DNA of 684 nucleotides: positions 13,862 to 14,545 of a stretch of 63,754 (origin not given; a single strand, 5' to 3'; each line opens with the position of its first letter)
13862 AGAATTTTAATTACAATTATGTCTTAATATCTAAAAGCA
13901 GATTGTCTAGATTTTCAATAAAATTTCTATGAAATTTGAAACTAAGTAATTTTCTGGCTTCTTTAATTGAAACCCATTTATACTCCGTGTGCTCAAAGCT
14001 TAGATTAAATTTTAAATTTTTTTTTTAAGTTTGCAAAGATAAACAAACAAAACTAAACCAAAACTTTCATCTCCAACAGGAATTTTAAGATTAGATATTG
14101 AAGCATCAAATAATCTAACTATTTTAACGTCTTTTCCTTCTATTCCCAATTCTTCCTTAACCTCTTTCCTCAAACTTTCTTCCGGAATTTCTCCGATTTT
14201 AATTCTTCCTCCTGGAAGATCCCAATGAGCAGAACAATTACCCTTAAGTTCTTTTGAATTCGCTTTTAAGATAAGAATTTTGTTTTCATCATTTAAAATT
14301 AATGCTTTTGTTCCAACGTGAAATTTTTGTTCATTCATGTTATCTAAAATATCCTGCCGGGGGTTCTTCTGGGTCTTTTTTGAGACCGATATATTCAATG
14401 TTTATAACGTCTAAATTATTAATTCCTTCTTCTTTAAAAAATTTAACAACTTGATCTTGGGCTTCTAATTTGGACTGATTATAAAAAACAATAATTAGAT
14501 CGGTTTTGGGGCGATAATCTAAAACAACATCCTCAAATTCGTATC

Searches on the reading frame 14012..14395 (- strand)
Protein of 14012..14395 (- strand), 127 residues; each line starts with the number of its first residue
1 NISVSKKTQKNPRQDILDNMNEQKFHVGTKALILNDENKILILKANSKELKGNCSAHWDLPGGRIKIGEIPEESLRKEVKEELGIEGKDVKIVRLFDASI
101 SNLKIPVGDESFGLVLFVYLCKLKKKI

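Call 43: search_protein_families(library=pfam, proteins=[window:14012-14395:-], max_evalue=0.01)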
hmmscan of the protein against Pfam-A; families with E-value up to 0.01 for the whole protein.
window:14012-14395:- (127 aa): 2 families
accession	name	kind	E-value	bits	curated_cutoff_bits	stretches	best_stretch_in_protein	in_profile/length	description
PF00293.34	NUDIX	-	3.7e-13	50.1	21.1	1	25-97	2-70/134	NUDIX domain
PF13869.12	NUDIX_2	-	0.0039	17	27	1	18-88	35-100/188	Nucleotide hydrolase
